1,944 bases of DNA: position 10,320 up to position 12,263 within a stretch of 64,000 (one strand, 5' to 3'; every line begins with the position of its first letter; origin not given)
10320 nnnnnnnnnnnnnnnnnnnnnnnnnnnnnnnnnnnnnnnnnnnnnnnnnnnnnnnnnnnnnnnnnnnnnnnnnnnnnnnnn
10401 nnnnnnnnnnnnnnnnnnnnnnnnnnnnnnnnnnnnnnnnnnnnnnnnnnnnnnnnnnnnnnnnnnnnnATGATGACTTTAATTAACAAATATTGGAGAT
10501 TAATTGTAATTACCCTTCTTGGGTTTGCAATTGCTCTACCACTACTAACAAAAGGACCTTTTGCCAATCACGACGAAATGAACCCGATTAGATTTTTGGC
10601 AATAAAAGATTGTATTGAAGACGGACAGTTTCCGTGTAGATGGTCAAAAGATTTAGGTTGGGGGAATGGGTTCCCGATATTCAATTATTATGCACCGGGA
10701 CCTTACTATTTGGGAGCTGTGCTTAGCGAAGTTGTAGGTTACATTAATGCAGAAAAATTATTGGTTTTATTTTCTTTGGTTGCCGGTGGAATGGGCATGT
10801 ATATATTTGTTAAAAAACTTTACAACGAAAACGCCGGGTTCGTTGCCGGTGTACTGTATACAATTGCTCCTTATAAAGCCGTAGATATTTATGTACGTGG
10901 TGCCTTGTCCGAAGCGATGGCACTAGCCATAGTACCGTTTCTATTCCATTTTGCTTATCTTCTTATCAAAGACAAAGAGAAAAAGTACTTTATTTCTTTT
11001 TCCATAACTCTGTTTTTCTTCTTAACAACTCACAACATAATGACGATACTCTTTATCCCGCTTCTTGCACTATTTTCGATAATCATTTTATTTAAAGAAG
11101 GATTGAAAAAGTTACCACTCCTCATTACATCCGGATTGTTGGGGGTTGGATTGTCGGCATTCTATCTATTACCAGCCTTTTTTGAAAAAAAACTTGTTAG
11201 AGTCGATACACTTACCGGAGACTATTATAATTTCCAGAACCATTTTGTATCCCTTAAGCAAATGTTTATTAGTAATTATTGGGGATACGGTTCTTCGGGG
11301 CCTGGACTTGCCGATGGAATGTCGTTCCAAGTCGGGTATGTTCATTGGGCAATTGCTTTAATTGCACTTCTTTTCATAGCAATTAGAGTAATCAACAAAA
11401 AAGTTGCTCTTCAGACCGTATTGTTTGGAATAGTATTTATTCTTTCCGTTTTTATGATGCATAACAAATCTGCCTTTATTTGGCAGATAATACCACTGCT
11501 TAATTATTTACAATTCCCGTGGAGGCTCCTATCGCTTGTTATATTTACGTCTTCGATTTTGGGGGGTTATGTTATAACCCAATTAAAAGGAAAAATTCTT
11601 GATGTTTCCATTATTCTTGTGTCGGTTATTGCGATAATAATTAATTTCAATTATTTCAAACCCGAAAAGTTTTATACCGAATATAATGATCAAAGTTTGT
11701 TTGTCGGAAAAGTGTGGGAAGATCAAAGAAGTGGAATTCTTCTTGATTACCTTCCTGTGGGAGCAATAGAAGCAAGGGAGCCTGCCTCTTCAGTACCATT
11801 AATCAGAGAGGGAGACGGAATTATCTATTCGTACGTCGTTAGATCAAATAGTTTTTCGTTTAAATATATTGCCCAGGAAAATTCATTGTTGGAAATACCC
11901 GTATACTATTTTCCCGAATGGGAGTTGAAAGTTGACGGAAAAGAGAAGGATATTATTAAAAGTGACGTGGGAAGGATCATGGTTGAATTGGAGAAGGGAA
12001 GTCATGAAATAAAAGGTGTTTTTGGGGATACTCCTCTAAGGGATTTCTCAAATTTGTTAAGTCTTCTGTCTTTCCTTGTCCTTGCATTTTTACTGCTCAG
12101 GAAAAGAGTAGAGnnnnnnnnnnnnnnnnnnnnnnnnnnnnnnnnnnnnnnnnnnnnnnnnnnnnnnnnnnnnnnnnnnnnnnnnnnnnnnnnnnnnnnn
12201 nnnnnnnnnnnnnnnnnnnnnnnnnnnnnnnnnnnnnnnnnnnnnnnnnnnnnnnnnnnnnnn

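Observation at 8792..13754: Tandem triplication of an unclassified GT-C-like module, two copies fused into one 1094-aa protein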

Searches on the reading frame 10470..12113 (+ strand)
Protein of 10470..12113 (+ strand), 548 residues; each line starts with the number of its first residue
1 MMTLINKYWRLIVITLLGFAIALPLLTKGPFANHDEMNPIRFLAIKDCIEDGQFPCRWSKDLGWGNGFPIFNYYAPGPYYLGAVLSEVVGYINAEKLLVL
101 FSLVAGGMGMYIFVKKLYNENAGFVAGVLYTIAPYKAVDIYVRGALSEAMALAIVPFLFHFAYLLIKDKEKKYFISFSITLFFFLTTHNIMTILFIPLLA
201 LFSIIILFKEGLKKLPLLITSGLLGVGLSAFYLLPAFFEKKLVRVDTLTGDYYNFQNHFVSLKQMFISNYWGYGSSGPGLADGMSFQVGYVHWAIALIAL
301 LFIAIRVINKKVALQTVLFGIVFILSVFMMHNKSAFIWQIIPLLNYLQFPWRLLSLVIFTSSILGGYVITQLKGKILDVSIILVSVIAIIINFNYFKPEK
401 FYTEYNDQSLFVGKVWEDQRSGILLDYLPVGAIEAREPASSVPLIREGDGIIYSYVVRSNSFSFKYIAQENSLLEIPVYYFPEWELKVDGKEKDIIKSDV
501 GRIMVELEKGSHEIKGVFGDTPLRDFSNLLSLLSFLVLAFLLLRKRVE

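Call 73: search_protein_families(library=pfam, proteins=[window:10470-12113:+], max_evalue=1)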
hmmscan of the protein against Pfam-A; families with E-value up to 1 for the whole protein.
window:10470-12113:+ (548 aa): 2 families
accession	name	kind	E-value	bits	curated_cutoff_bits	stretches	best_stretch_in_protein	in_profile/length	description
PF10131.15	PTPS_related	-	4.5e-19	68.8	26.4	1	71-434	1-347/621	6-pyruvoyl-tetrahydropterin synthase related domain; membrane protein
PF09586.16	YfhO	-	5.5e-10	38.7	28.5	2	457-515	761-820/835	Bacterial membrane protein YfhO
